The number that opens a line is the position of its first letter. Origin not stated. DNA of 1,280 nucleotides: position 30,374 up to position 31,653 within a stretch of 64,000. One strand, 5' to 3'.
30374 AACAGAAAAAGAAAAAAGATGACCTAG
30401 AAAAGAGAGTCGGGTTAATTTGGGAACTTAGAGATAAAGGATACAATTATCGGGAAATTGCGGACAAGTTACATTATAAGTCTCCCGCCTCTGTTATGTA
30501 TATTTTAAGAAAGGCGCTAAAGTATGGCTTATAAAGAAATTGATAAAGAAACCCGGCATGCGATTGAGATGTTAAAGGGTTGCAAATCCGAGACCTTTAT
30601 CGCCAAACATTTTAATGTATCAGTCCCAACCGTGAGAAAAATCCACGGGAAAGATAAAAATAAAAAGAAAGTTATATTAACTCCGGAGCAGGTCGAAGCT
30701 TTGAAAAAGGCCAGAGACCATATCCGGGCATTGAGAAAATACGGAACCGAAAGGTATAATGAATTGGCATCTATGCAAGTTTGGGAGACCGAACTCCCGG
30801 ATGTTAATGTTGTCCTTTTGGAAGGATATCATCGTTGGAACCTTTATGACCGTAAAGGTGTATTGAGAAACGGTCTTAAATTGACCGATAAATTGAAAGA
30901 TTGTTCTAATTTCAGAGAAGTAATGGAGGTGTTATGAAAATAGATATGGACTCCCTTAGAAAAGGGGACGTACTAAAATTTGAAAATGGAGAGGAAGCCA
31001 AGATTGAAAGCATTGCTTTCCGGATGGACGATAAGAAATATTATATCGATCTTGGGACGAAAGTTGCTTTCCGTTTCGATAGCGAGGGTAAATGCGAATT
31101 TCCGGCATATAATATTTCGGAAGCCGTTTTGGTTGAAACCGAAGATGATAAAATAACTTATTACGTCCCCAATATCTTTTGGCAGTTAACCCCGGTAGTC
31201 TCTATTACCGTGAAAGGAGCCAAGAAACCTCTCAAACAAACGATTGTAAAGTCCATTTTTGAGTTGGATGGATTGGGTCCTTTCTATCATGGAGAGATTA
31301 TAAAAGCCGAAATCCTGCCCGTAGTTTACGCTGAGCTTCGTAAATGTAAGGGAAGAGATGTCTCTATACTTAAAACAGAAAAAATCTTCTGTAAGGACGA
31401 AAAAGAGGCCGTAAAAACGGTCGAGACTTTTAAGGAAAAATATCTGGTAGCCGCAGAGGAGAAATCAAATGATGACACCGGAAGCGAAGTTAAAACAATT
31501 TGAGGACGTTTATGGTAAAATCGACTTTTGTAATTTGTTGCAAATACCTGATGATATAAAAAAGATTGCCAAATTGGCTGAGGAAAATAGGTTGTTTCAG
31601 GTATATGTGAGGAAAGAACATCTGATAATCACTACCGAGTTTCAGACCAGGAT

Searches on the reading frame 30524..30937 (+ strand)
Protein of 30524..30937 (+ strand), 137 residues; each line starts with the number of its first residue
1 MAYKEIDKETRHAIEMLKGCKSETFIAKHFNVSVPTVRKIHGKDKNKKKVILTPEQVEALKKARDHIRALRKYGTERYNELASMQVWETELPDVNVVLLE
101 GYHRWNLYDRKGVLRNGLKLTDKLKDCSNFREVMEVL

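Call 39: find_homologous_proteins(query=window:30524-30937:+)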
Query window:30524-30937:+ (137 aa): 1 proteins with E <= 0.001 among 9 candidates.
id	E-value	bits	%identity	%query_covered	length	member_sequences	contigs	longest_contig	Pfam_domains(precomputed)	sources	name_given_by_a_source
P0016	4.8e-85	300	99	100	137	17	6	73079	-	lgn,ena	-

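Call 40: find_encoding_contigs(protein=P0016, flank=10000, max_places=10)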
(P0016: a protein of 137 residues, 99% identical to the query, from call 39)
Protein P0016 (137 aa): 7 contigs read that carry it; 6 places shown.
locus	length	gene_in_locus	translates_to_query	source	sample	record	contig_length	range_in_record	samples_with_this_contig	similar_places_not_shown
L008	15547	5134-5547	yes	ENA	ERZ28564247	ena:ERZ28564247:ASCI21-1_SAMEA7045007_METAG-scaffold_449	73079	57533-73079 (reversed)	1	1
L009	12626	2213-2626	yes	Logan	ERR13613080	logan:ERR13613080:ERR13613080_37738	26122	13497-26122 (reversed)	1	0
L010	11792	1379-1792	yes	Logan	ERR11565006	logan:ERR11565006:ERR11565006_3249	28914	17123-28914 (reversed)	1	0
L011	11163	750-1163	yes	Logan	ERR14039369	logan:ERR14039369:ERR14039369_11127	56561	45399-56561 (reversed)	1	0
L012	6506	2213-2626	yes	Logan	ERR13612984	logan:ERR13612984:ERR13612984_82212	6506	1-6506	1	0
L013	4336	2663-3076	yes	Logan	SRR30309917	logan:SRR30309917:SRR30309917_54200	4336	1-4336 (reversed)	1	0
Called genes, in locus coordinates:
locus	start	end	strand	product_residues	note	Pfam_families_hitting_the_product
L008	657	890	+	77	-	-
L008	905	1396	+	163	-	-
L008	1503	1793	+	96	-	-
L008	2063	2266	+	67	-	-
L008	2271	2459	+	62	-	-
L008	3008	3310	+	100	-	-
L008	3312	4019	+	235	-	-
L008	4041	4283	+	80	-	PF26096:DUF8033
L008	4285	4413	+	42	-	-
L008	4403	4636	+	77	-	-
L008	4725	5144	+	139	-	-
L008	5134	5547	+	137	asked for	-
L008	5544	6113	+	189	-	-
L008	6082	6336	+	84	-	-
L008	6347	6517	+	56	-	-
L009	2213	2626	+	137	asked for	-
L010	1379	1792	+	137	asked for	-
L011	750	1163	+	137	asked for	-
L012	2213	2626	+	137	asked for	-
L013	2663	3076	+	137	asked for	-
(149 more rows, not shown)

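Call 41: list_cluster_members(proteins=[P0016, P0002])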
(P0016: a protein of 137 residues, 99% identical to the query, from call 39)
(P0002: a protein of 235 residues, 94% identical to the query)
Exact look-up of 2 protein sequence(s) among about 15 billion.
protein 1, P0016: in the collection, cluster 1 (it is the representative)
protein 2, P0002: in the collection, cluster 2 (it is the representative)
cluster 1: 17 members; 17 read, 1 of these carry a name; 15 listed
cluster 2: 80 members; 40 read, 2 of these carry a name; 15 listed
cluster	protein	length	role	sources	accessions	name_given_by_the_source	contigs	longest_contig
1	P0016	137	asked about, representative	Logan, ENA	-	-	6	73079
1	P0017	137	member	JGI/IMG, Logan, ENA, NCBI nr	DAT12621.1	hypothetical protein | MAG TPA: helix-turn-helix domain protein [Caudoviricetes sp.]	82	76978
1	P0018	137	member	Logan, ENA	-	-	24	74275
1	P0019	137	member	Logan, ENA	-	-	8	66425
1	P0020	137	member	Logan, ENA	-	-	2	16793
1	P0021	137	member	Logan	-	-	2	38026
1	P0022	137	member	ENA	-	-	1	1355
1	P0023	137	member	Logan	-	-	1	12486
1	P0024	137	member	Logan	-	-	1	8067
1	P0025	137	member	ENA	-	-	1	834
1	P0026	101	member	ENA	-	-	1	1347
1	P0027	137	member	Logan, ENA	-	-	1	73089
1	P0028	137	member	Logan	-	-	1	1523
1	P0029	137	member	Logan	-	-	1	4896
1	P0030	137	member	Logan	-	-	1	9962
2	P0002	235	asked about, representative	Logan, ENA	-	-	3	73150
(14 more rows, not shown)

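Call 43: find_encoding_contigs(protein=window:30524-30937:+, flank=10000, max_places=10)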
Protein window:30524-30937:+ (137 aa): 23 contigs read that carry it; 10 places shown.
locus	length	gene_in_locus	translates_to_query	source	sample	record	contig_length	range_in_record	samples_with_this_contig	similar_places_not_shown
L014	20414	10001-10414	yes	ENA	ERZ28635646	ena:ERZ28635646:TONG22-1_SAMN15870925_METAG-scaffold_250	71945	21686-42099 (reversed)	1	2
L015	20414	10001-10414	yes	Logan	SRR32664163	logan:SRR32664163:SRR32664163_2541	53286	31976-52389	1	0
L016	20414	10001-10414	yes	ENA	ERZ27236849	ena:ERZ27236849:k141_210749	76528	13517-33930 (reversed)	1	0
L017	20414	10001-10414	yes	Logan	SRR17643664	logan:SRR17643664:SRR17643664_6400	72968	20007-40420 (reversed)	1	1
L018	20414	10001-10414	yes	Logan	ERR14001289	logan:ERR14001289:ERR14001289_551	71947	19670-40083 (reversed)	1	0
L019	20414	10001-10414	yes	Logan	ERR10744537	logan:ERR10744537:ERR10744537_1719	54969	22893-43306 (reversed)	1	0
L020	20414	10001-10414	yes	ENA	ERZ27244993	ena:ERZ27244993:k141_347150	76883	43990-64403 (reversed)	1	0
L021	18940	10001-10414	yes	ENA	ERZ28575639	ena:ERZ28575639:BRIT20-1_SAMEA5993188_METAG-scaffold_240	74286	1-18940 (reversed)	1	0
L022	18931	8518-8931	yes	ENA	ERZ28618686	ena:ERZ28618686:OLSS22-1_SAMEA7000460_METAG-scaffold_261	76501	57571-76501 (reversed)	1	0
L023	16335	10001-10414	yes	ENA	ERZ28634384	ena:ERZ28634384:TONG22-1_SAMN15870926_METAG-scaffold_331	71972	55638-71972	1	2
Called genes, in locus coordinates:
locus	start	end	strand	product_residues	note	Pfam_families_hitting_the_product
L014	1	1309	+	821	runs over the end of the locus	PF09250:Prim-Pol, PF08706:D5_N, PF19263:DUF5906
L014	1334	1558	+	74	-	-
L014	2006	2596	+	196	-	-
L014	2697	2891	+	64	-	-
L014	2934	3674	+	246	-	-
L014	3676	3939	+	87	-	-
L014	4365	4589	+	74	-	-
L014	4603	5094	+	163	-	-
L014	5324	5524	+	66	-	-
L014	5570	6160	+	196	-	-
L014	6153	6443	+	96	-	-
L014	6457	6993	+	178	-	-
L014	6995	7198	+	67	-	-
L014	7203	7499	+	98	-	-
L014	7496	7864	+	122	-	-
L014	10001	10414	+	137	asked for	-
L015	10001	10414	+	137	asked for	-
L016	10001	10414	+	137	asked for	-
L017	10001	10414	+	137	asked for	-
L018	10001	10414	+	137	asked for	-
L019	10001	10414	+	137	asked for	-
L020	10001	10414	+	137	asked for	-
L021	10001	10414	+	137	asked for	-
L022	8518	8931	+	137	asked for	-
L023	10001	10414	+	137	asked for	-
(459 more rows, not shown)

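Call 47: search_protein_families(library=pfam, max_evalue=0.05, proteins=[window:30524-30937:+])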
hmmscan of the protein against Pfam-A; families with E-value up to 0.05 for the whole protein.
window:30524-30937:+ (137 aa): 2 families
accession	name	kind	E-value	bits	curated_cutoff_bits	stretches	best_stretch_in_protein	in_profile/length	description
PF13542.12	HTH_Tnp_ISL3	-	0.0042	17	27.4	1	12-40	19-46/51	Helix-turn-helix domain of transposase family ISL3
PF16476.10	DUF5053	-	0.04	14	26.6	0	38-63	31-56/71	Domain of unknown function (DUF5053)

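Call 50: find_related_loci(query=window:30524-30937:+, collection=metagenome_contigs, flank=10000)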
Query window:30524-30937:+ (137 aa) in metagenome_contigs; peptide patterns used: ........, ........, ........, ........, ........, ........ (x = any residue, [..] = any of these).
600 stretches matched a pattern (row limit reached: there are more); 2 encode a relative of the query (tblastn E <= 1e-3); 2 distinct loci.
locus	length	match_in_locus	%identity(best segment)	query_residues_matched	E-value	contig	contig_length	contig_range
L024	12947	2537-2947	99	1-137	4e-92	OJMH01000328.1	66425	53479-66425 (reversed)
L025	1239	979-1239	100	1-87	1e-59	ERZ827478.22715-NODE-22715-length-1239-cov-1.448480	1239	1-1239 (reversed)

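Call 58: search_protein_families(library=phrogs, max_evalue=0.01, proteins=[window:30524-30937:+])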
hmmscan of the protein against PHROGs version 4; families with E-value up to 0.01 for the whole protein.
window:30524-30937:+ (137 aa): 3 families
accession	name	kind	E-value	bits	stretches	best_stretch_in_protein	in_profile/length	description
phrog_125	-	DNA, RNA and nucleotide metabolism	0.0034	17.9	1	9-68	167-227/254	DNA invertase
phrog_7168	-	DNA, RNA and nucleotide metabolism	0.0061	17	0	5-52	230-271/284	homing endonuclease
phrog_21504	-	unknown function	0.007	17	0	56-95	31-69/142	-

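Call 60: search_solved_structures(query=window:30524-30937:+, max_evalue=5)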
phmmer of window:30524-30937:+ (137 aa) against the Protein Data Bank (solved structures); distinct sequences matched with E-value up to 5: 0.

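Call 67: predict_structure(protein=window:30524-30937:+)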
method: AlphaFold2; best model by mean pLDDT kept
length: 137 residues; sequences in the alignment: 1
mean_pLDDT: 54.2   pTM: 0.37
mean pLDDT of the five models: 54.2, 49.0, 45.3, 45.3, 44.5
residues with pLDDT >= 90: 0; 70-90: 1; 50-70: 104; < 50: 32
segments of 3 or more residues with pLDDT < 50: 1-4, 69-84, 88-91, 100-102
pLDDT, mean of each block of 10 residues (from residue 1): 49 55 58 67 61 62 53 43 47 50 51 54 54 56
secondary structure, 60 per line:
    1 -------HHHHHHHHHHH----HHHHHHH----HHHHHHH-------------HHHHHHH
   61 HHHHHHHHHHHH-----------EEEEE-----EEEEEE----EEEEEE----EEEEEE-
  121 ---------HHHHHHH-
elements in order: H8-18 H23-29 H34-40 H54-72 E84-88 E94-99 E104-109 E114-119 H130-136

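Call 86: search_protein_families(library=ncbifam, max_evalue=0.05, proteins=[window:30524-30937:+])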
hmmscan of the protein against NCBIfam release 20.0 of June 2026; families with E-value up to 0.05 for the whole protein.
window:30524-30937:+ (137 aa): 1 family
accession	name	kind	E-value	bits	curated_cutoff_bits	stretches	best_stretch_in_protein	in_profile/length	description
NF040595.1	HTH_Cbp1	equivalog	0.03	14.3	140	1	7-64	49-107/135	CRISPR DNA repeat-binding protein Cbp1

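Call 93: search_protein_representatives(protein=window:30524-30937:+)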
Query: 137 residues. Proteins with E-value up to 0.001 (for the whole library): 7; up to 1e-10: 4; up to 1e-30: 1. The best 7 are listed.
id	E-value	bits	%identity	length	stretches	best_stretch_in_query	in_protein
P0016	1.5e-85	300.1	99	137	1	1-137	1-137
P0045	8.2e-19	84.3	41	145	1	6-131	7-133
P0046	9.9e-15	71.0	39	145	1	6-130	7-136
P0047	2.2e-12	63.5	41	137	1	5-128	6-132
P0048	3.9e-08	49.7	33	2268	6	14-107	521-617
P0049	1.7e-05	41.2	32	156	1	4-127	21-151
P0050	5.4e-05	39.5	29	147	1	8-134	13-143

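Call 95: search_solved_structures(query=A8, max_evalue=1)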
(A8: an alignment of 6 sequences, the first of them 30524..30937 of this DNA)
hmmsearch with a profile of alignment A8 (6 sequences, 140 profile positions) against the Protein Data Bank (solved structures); distinct sequences matched with E-value up to 1: 1.
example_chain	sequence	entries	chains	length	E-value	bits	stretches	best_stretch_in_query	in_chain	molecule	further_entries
2vqc_A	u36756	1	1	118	0.35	13.8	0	10-73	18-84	HYPOTHETICAL 13.2 KDA PROTEIN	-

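Call 96: search_protein_families(library=pfam, alignment_id=A8, max_evalue=0.05)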
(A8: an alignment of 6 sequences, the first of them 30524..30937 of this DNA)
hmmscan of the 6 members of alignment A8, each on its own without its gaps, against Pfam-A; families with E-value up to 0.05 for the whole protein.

A. member 1, window:30524-30937:+ (137 aa): 2 families
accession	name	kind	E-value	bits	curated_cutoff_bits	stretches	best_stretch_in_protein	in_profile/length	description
PF13542.12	HTH_Tnp_ISL3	-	0.0042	17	27.4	1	12-40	19-46/51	Helix-turn-helix domain of transposase family ISL3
PF16476.10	DUF5053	-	0.04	14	26.6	0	38-63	31-56/71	Domain of unknown function (DUF5053)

B. families by the number of members that match (of 6 scanned): 12 families
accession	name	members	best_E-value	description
PF13542.12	HTH_Tnp_ISL3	2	1.3e-06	Helix-turn-helix domain of transposase family ISL3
PF02796.21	HTH_7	2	0.00029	Helix-turn-helix domain of resolvase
PF13936.12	HTH_38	2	0.0012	Helix-turn-helix domain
PF13518.12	HTH_28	2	0.004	Helix-turn-helix domain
PF13384.12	HTH_23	1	0.0027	Homeodomain-like domain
PF13551.12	HTH_29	1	0.0039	Winged helix-turn helix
PF10654.15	DUF2481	1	0.0049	Protein of unknown function (DUF2481)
PF04218.19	CENP-B_N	1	0.0052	CENP-B N-terminal DNA-binding domain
PF13730.12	HTH_36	1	0.012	Helix-turn-helix domain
PF08145.17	BOP1NT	1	0.012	BOP1NT (NUC169) domain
PF13022.12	HTH_Tnp_1_2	1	0.037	Helix-turn-helix of insertion element transposase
PF16476.10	DUF5053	1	0.04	Domain of unknown function (DUF5053)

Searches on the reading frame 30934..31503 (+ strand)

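Call 47: search_protein_families(library=pfam, max_evalue=0.05, proteins=[window:30934-31503:+])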
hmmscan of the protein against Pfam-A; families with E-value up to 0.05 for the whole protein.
window:30934-31503:+ (189 aa): 1 family
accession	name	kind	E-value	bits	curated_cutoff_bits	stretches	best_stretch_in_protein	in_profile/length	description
PF22005.2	WWE_1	-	0.039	14.7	27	0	14-46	26-58/72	Parp14 WWE domain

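Call 58: search_protein_families(library=phrogs, max_evalue=0.01, proteins=[window:30934-31503:+])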
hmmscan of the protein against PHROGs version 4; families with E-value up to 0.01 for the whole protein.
window:30934-31503:+ (189 aa): 0 families
